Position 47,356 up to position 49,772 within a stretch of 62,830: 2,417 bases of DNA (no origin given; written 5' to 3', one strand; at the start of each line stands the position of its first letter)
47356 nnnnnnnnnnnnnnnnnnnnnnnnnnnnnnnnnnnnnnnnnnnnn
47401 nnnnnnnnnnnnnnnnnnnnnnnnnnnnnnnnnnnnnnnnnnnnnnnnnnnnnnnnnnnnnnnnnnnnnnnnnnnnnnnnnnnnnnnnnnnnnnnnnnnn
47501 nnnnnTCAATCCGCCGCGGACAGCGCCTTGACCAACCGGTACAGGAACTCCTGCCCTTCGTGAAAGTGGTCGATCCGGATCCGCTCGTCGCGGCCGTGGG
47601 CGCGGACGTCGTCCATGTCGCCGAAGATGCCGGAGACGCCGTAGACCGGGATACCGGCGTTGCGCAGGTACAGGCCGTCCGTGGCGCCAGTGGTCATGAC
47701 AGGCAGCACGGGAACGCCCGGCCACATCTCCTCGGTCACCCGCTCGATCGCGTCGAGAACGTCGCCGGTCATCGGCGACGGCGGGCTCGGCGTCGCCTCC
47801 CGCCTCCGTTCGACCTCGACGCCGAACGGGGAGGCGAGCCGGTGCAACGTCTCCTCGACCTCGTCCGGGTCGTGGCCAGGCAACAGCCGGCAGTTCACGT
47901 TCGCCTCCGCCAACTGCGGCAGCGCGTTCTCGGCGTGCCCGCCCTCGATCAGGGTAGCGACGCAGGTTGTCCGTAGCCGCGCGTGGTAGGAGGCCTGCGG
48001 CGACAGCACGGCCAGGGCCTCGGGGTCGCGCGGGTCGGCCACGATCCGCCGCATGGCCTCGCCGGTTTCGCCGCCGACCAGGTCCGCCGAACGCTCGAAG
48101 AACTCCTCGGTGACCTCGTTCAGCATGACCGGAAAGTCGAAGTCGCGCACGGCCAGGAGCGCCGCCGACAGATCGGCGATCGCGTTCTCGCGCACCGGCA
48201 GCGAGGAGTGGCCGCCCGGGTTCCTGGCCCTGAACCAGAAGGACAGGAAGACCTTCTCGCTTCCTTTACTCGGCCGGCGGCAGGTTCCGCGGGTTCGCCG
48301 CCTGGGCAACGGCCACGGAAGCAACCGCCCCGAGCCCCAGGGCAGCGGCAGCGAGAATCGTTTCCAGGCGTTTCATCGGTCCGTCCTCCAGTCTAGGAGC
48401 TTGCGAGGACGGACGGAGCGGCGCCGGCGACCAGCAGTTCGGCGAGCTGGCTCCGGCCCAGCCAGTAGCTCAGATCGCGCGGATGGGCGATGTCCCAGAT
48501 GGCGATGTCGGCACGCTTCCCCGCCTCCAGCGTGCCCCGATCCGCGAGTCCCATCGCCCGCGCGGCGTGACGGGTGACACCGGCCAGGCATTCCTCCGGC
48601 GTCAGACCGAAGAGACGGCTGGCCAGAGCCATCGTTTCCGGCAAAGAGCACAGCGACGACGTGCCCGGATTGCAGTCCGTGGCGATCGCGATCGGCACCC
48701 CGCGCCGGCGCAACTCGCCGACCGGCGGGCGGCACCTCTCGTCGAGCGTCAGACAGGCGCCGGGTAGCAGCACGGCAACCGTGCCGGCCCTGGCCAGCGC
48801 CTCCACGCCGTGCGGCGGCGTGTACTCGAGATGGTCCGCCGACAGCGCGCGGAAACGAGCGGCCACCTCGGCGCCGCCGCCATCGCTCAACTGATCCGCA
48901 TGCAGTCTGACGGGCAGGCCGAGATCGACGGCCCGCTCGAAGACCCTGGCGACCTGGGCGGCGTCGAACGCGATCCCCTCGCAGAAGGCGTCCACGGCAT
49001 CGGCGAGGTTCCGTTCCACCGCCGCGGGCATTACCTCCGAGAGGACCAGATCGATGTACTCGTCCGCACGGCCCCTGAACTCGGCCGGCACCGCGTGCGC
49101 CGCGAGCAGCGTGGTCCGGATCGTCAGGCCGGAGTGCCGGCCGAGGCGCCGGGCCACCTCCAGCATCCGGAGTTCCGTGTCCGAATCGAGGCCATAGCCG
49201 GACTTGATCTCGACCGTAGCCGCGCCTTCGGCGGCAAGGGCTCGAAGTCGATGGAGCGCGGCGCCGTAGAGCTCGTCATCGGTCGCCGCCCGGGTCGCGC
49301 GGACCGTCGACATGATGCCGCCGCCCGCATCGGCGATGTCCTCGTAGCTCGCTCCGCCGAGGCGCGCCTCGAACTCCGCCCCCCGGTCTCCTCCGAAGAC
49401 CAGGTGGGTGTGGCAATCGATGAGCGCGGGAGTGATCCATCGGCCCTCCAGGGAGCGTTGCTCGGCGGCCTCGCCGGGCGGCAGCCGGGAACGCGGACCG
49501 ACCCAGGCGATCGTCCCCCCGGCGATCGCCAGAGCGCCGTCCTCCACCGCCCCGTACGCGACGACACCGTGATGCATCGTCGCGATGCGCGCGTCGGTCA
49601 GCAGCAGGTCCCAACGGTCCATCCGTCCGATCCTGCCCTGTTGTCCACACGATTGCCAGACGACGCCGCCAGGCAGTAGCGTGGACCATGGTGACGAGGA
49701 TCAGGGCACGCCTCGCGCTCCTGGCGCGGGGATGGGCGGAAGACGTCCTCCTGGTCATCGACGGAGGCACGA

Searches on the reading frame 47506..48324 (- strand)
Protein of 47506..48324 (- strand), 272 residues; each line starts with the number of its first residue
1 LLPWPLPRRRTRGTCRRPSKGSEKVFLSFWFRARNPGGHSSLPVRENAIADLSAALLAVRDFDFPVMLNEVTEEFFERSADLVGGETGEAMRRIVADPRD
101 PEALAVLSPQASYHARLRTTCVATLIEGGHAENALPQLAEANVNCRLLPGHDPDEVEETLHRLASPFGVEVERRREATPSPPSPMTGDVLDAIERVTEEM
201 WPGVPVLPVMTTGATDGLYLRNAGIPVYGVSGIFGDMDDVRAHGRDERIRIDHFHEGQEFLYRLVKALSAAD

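Call 73: search_protein_families(library=pfam, proteins=[window:47506-48324:-], max_evalue=0.00001)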
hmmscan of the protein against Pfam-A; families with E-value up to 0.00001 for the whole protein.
window:47506-48324:- (272 aa): 2 families
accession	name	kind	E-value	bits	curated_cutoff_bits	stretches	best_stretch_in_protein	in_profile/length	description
PF07687.19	M20_dimer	-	2.4e-13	50.4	21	1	24-166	4-101/107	Peptidase dimerisation domain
PF01546.33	Peptidase_M20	-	1.3e-09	38.8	24.6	1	110-266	112-205/206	Peptidase family M20/M25/M40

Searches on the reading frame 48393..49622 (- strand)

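Call 73: search_protein_families(library=pfam, proteins=[window:48393-49622:-], max_evalue=0.00001)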
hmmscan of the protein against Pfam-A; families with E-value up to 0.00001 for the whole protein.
window:48393-49622:- (409 aa): 2 families
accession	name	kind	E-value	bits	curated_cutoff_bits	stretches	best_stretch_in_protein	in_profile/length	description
PF07969.17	Amidohydro_3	-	7.9e-21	75.5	29.7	1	112-378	151-446/472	Amidohydrolase family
PF01979.26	Amidohydro_1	-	1.1e-16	61.5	25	1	62-381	1-322/345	Amidohydrolase family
